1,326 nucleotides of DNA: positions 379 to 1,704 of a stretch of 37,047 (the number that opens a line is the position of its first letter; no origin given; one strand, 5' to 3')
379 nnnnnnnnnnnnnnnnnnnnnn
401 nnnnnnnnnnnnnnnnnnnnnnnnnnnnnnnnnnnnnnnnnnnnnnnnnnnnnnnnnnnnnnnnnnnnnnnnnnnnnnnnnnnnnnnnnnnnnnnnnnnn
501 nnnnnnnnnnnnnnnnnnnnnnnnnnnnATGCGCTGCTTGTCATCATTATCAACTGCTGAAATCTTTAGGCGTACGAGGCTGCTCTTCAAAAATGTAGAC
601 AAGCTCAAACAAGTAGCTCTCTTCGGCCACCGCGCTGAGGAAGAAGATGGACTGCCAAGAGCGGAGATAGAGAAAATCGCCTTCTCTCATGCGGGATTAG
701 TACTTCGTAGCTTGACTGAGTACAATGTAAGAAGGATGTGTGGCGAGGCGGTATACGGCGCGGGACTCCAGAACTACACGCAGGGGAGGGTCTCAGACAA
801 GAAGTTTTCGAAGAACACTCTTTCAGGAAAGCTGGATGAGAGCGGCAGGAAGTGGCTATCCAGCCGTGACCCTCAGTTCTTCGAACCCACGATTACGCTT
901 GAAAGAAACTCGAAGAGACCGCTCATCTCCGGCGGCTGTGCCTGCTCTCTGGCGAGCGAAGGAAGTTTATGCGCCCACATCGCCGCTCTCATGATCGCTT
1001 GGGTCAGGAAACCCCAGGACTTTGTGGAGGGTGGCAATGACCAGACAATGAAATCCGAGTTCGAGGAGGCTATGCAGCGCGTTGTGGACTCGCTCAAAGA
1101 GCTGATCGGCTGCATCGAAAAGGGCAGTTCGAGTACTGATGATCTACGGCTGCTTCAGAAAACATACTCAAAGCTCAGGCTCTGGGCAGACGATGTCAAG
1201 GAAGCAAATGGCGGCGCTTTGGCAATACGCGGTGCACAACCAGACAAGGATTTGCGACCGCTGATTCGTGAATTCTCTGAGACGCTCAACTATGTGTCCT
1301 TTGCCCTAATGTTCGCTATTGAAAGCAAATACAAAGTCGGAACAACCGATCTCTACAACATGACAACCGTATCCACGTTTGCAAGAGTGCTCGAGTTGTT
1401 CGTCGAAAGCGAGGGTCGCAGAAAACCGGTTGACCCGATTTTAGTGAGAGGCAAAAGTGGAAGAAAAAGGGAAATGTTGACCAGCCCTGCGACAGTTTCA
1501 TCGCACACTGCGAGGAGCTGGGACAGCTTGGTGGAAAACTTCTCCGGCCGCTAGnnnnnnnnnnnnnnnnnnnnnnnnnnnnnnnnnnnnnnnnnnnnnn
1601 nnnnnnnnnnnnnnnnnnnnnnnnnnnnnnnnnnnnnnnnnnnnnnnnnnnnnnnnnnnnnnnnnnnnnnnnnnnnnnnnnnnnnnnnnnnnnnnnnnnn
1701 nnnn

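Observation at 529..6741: SWIM finger + protease-less BrxL-like AAA+ + XPB helicase + Bax1 nuclease in one co-directional cluster: candidate undescribed DNA-surveillance/defence system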

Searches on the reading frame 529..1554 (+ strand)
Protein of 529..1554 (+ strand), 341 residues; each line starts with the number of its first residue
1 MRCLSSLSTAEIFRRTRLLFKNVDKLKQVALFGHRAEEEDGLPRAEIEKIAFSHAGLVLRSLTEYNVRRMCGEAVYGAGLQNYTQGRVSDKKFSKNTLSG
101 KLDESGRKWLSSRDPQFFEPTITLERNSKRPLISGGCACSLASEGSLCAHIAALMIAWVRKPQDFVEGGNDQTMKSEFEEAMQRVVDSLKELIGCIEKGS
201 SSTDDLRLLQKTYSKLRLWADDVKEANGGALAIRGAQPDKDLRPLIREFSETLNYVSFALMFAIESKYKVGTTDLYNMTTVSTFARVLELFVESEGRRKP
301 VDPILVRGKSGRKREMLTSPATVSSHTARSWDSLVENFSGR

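Call 3: search_protein_families(library=pfam, proteins=[window:529-1554:+], max_evalue=0.01)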
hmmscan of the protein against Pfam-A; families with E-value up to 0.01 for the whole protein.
window:529-1554:+ (341 aa): 0 families

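Call 4: search_protein_families(library=ncbifam, proteins=[window:529-1554:+], max_evalue=0.01)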
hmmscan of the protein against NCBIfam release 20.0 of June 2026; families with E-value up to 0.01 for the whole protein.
window:529-1554:+ (341 aa): 0 families

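Call 5: search_protein_families(library=padloc, proteins=[window:529-1554:+], max_evalue=0.01)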
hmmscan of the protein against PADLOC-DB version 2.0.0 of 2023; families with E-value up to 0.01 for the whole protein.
window:529-1554:+ (341 aa): 0 families

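Call 11: search_protein_families(library=pfam, proteins=[window:529-1554:+], max_evalue=10)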
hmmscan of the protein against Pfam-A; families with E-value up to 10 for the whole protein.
window:529-1554:+ (341 aa): 1 family
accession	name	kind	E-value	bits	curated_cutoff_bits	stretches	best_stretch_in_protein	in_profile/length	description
PF04434.22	SWIM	-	0.34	11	19.6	1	137-157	15-36/38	SWIM zinc finger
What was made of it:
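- Checked: Pfam SWIM is far below threshold for this protein (11 bits against 19.6, E=0.34; call 11).
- Tried and rejected: Pfam, NCBIfam and PADLOC on the SWIM protein gave no significant hit (calls 3-5, 11).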

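Call 12: find_homologous_proteins(query=window:529-1554:+, max_evalue=0.001)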
Query window:529-1554:+ (341 aa): 43 proteins with E <= 0.001 among 3152 candidates.
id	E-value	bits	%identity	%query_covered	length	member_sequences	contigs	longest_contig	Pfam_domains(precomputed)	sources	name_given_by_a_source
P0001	1.2e-222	756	100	100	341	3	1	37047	-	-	-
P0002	5.0e-197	672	89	100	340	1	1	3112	-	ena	-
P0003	1.3e-178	611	83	100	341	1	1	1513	-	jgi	jgi:hypothetical protein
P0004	3.8e-177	606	85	97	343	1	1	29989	-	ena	-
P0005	7.4e-171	586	82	97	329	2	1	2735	-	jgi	-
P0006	5.1e-160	550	77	98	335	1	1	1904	-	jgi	jgi:hypothetical protein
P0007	5.6e-143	494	72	99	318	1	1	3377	-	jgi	jgi:hypothetical protein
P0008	7.5e-141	487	73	96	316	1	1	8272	-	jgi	jgi:hypothetical protein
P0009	7.1e-139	481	74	100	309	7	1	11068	-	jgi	jgi:hypothetical protein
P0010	2.0e-131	456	64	100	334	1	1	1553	-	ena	-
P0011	5.2e-124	432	61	99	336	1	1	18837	-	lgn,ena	-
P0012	1.1e-121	424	61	99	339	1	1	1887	-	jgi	jgi:hypothetical protein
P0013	2.0e-118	413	61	100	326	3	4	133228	-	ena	-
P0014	9.3e-116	405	60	100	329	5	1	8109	-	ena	-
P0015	1.7e-115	404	58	100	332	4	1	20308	-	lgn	-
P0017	4.6e-114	399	64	93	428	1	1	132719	-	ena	-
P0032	2.3e-73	265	45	97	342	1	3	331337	-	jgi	jgi:hypothetical protein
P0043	2.2e-45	173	41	78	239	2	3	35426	-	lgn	-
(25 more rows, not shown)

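Call 13: find_encoding_contigs(protein=P0004, flank=10000, max_places=3)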
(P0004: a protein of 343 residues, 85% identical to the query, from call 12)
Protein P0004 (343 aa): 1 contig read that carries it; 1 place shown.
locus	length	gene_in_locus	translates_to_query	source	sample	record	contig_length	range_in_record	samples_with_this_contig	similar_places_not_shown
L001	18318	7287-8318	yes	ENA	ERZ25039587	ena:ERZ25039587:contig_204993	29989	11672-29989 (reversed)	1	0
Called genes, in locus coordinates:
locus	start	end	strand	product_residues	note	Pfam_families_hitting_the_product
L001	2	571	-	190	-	?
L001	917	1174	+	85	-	PF13023:HD_3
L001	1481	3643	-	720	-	PF00009:GTP_EFTU, PF22042:EF-G_D2, PF03144:GTP_EFTU_D2, PF14492:EFG_III, PF03764:EFG_IV, PF00679:EFG_C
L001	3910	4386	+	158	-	PF00368:HMG-CoA_red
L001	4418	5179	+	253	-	PF00368:HMG-CoA_red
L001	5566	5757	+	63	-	-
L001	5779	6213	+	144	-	PF13183:Fer4_8 (faint), PF13534:Fer4_17 (faint), PF14697:Fer4_21 (faint), PF13237:Fer4_10 (weak), PF12838:Fer4_7 (weak), PF13187:Fer4_9 (weak), PF13484:Fer4_16 (weak), PF00037:Fer4 (weak), +1 more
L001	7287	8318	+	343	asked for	-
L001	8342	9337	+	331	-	PF20442:BrxL_N, PF13337:BrxL_ATPase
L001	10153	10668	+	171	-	-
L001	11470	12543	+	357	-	PF03544:TonB_C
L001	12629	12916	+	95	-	-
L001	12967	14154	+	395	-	-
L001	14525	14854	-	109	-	-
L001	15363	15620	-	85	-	-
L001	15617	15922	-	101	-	-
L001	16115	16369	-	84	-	PF03466:LysR_substrate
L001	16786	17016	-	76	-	PF00126:HTH_1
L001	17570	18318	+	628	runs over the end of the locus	PF00682:HMGL-like, PF22617:HCS_D2, PF00180:Iso_dh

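Call 14: find_encoding_contigs(protein=P0013, flank=10000, max_places=4)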
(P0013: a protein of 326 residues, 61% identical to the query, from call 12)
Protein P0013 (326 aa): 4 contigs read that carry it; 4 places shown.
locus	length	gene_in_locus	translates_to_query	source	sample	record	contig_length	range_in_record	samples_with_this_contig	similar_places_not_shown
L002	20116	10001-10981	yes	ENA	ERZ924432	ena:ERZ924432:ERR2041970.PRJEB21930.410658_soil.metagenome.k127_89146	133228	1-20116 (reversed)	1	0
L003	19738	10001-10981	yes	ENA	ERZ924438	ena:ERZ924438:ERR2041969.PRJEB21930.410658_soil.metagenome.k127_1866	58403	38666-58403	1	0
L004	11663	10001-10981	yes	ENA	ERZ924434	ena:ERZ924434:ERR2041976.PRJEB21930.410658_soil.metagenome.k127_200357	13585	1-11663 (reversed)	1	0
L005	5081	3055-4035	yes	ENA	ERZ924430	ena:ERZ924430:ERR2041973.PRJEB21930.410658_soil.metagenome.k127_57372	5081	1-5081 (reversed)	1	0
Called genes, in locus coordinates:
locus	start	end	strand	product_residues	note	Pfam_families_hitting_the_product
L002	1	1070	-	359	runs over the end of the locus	PF01717:Meth_synt_2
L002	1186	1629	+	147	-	PF13240:Zn_Ribbon_1 (weak)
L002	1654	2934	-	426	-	-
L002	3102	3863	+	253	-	PF00005:ABC_tran, PF13304:AAA_21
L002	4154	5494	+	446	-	PF09847:12TM_1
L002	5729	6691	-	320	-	PF02547:Queuosine_synth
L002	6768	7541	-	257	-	PF00106:adh_short, PF08659:KR, PF23441:SDR (weak), PF13561:adh_short_C2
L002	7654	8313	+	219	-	PF02002:TFIIE_alpha (faint), PF08221:HTH_9 (faint), PF01978:TrmB (weak), PF13412:HTH_24, PF01047:MarR, PF12802:MarR_2 (weak), PF13601:HTH_34, PF03551:PadR (weak), +2 more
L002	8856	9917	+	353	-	-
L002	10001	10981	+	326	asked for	-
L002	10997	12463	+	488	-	PF20442:BrxL_N, PF13337:BrxL_ATPase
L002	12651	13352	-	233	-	-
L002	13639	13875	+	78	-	-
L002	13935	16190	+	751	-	PF02359:CDC48_N, PF02933:CDC48_2, PF13191:AAA_16 (weak), PF00004:AAA, PF05496:RuvB_N, PF17862:AAA_lid_3, PF00004:AAA, PF17862:AAA_lid_3, +26 more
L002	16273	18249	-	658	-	PF00211:Guanylate_cyc, PF07719:TPR_2 (faint), PF00515:TPR_1 (faint), PF13428:TPR_14 (faint), PF13431:TPR_17 (faint), PF21033:RMD1-3 (faint), PF13181:TPR_8 (faint), PF13414:TPR_11 (weak), +2 more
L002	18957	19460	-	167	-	PF13527:Acetyltransf_9 (weak), PF00583:Acetyltransf_1, PF13673:Acetyltransf_10, PF13508:Acetyltransf_7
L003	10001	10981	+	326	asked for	-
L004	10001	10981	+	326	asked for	-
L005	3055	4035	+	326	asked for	-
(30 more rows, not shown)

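Call 15: find_encoding_contigs(protein=P0032, flank=10000, max_places=3)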
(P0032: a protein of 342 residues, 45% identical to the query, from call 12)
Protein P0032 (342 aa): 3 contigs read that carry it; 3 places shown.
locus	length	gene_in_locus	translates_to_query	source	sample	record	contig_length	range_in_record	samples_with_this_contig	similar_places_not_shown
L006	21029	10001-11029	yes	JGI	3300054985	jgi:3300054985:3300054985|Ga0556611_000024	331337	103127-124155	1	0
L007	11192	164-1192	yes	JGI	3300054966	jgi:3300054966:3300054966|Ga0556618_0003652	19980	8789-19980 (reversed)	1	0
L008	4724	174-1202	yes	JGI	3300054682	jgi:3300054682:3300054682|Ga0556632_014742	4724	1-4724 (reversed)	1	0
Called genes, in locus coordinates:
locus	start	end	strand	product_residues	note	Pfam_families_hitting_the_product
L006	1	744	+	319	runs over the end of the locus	PF00152:tRNA-synt_2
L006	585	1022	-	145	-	-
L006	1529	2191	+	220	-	-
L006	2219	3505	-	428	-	PF07690:MFS_1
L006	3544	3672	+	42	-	-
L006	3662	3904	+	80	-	-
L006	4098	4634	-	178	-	PF03551:PadR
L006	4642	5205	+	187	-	PF07282:Cas12f1-like_TNB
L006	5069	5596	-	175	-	-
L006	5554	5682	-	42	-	-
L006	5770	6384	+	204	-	PF24161:CCDC39 (weak)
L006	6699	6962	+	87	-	-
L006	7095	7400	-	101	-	-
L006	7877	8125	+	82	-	PF14947:HTH_45, PF14277:DUF4364 (weak)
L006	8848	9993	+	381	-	PF27234:MJ0013 (faint), PF07282:Cas12f1-like_TNB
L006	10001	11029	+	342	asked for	-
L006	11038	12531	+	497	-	PF20442:BrxL_N, PF13337:BrxL_ATPase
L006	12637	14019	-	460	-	-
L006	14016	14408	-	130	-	-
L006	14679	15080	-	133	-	-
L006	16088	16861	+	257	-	PF13240:Zn_Ribbon_1 (weak), PF13248:Zn_ribbon_3 (weak), PF04893:Yip1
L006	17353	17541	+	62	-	-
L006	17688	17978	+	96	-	-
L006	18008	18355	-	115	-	-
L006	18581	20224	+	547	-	PF28525:DUF8424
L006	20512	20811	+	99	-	-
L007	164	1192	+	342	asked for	-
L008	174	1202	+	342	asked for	-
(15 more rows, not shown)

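Call 29: find_related_loci(query=A2, collection=metagenome_contigs, flank=10000)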
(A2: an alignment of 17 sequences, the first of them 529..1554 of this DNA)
Query A2 (341 aa) in metagenome_contigs; peptide patterns used: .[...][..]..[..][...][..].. (x = any residue, [..] = any of these).
22 stretches matched a pattern; 12 encode a relative of the query (tblastn E <= 1e-3); 12 distinct loci.
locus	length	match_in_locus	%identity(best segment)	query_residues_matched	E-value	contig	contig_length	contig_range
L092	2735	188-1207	82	1-341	0e+0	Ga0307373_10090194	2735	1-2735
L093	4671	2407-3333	73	1-341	7e-157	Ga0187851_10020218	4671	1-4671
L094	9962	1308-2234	73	1-341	6e-154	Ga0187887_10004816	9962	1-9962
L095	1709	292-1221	46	10-341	1e-87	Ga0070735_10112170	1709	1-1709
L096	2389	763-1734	46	9-339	2e-81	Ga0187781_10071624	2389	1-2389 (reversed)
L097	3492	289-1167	41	3-339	2e-66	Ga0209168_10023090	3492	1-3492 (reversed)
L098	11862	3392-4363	39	3-339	7e-60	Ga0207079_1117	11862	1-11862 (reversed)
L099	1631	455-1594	27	14-338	3e-29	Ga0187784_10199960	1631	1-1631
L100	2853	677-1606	27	14-296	6e-21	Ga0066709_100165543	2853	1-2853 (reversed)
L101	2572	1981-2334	30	55-165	9e-6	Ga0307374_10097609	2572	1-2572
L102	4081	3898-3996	58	139-166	1e-5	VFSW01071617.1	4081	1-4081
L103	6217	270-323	67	148-165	1e-4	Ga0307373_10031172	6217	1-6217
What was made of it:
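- Tried and rejected: The metagenome scan with the SWIM alignment gave only 12 loci, mostly short contigs (call 29).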

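Call 53: find_related_loci(query=A3, collection=viral_contigs, flank=10000)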
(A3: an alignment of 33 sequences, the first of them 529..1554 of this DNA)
Query A3 (341 aa) in viral_contigs; peptide patterns used: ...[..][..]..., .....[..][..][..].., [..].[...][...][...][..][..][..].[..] (x = any residue, [..] = any of these).
70 stretches matched a pattern, but none encodes a relative of the query by tblastn (E <= 1e-3).
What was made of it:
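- No viral or PADLOC hit for the SWIM protein (calls 5, 53).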

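Call 56: search_protein_families(library=pfam, proteins=[L006:12637-14019:-, L006:14016-14408:-, L002:12651-13352:-, L002:8856-9917:+], max_evalue=0.01)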
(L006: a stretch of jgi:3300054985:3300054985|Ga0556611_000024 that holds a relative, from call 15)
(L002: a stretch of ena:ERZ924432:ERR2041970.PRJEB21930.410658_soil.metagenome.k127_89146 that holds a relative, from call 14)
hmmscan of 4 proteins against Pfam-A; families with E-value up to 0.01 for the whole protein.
L006:12637-14019:- (460 aa): 0 families

L006:14016-14408:- (130 aa): 0 families

L002:12651-13352:- (233 aa): 1 family
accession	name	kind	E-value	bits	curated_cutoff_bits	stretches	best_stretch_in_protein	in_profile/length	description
PF00300.27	His_Phos_1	-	8.6e-05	22.7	21.7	1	23-91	1-66/194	Histidine phosphatase superfamily (branch 1)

L002:8856-9917:+ (353 aa): 2 families
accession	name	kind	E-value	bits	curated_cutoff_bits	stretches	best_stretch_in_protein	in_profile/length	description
PF25174.1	Beta-prop_THOC3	-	9.8e-05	21.9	305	0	114-200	21-108/272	THOC3 beta-propeller domain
PF13360.13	PQQ_2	-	0.00038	20.6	27.6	0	38-119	151-230/233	Outer membrane protein assembly factor BamB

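Call 57: predict_structure(alignment_id=A3)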
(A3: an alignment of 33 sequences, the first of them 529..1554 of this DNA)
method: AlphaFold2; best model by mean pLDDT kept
length: 341 residues; sequences in the alignment: 33
mean_pLDDT: 74.2   pTM: 0.52
mean pLDDT of the five models: 74.2, 72.6, 71.9, 71.7, 70.2
residues with pLDDT >= 90: 100; 70-90: 124; 50-70: 45; < 50: 72
segments of 3 or more residues with pLDDT < 50: 1-6, 36-50, 232-238, 298-341
pLDDT, mean of each block of 10 residues (from residue 1): 53 93 90 51 41 74 92 94 94 90 80 77 81 81 74 95 80 80 95 89 89 89 76 50 85 91 86 62 77 61 36 37 38 45 37
secondary structure, 60 per line:
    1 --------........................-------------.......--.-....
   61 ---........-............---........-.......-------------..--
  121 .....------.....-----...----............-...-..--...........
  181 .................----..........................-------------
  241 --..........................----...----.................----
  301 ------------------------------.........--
elements in order: H9-32 H46-52 H57-60 H64-71 H73-84 E88-95 E97-103 E121-125 E132-136 H149-160 H170-197 H202-227 H243-268 H280-296 H331-339

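Call 61: fold_search(model_id=the predicted structure, library=pdb)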
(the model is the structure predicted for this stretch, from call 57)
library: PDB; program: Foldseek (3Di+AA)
matches with E <= 10: 355; with E <= 0.001: 0
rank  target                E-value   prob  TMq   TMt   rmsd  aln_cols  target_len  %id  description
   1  9rwz_M                1.5e-03  0.99  0.24  0.10  27.4       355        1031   13  ZSWIM8-CUL3 complex bound to AGO2-miR-7-CYRANO (released 2026-03-18)
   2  9rwz_N                5.9e-02  0.69  0.24  0.10  26.9       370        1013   13  ZSWIM8-CUL3 complex bound to AGO2-miR-7-CYRANO (released 2026-03-18)
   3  8zak_B                6.8e-02  0.41  0.16  0.19  19.7       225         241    7  Crystal structure of the channel protein CorA from Campylobacter jejuni in complex with Ni2+ (released 2024-06-19)
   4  8zak_A                6.8e-02  0.41  0.16  0.19  19.8       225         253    7  Crystal structure of the channel protein CorA from Campylobacter jejuni in complex with Ni2+ (released 2024-06-19)
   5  8zah_A                1.0e-01  0.51  0.18  0.23  18.9       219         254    6  Crystal structure of the channel protein CorA from Campylobacter jejuni (released 2024-06-19)
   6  2iub_F                1.1e-01  0.35  0.18  0.18  19.9       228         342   10  Crystal structure of a divalent metal ion transporter CorA at 2.9 A resolution. (released 2006-08-03)
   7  8zah_B                1.3e-01  0.30  0.16  0.20  16.5       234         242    9  Crystal structure of the channel protein CorA from Campylobacter jejuni (released 2024-06-19)
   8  8tme_C                1.3e-01  0.23  0.13  0.14  23.7       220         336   11  Cryo-EM structure of CorA in complex with conformation-specific synthetic antibody C18 and 100 uM MgCl2, State MG0.1-1 (released 2025-02-12)
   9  4eeb_B                2.3e-01  0.15  0.14  0.14  24.9       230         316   13  CorA coiled-coil mutant under Mg2+ absence (released 2012-11-14)
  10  5wi2_A                3.0e-01  0.72  0.13  0.39  14.9       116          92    9  Crystal structure of the KA1 domain from human Chk1 (released 2017-10-04)
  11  5oen_B                3.4e-01  0.33  0.16  0.25  21.3       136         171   12  Crystal Structure of STAT2 in complex with IRF9 (released 2018-01-24)
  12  9q9i_A                4.1e-01  0.08  0.11  0.09  22.4       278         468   10  Cryo-EM structure of human Mre11-Rad50-Nbs1 complex bound to DNA (released 2025-10-01)
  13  5k7v_A                4.1e-01  0.07  0.12  0.13  23.6       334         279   12  Computational Design of Self-Assembling Cyclic Protein Homooligomers (released 2017-04-12)
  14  3jcg_E                4.3e-01  0.14  0.19  0.19  21.4       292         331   10  Cryo-EM structure of the magnesium channel CorA in the magnesium-free, asymmetric open state I (released 2016-02-17)
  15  2laf_MODEL_1_A        4.5e-01  0.33  0.13  0.31  16.9       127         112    8  NMR solution structure of the N-terminal domain of the E. coli lipoprotein BamC (released 2011-06-01)
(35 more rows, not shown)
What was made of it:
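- On SWIM zinc finger (PF04434): The model shows strands followed by a helix at 149-160, and ZSWIM8 is the top structural hit (calls 57, 61).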

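Call 62: find_encoding_contigs(protein=P0017, flank=10000, max_places=2)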
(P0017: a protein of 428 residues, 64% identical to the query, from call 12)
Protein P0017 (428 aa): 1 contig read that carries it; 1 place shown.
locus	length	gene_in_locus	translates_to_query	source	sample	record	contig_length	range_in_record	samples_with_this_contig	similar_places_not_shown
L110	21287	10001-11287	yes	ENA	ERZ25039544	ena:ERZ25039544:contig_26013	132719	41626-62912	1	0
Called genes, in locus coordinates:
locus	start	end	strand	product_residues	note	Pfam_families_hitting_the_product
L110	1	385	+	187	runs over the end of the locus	PF00903:Glyoxalase, PF22656:At5g48480-like_N (weak)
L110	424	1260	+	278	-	PF01904:DUF72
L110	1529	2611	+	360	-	PF00817:IMS, PF11798:IMS_HHH (faint), PF21704:POLH-Rev1_HhH (weak), PF21999:IMS_HHH_1 (weak), PF11799:IMS_C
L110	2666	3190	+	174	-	PF01909:NTP_transf_2 (weak), PF18765:Polbeta (weak)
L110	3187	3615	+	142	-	-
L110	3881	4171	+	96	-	PF04014:MazE_antitoxin (weak)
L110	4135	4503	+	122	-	PF01850:PIN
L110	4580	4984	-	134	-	PF00903:Glyoxalase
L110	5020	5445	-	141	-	PF10604:Polyketide_cyc2, PF03364:Polyketide_cyc (faint)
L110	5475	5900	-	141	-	-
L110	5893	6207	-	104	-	-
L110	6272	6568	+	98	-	PF10049:DUF2283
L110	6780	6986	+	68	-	PF17723:RHH_8 (weak), PF03683:UPF0175 (weak)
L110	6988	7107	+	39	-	-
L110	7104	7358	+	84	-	PF11848:DUF3368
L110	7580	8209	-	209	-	PF06197:DUF998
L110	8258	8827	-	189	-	PF00296:Bac_luciferase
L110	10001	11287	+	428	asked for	-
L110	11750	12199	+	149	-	PF13337:BrxL_ATPase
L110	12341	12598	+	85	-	-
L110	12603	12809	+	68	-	-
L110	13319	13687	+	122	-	-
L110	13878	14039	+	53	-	-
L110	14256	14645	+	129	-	-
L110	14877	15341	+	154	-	PF00162:PGK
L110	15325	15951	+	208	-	PF00162:PGK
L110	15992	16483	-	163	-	-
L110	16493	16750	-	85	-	PF18929:DUF5678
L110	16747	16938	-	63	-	-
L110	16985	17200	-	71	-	-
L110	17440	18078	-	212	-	-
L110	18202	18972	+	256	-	PF00005:ABC_tran, PF13304:AAA_21 (faint)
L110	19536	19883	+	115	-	-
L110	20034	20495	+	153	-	-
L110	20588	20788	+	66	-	-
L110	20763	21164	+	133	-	PF01850:PIN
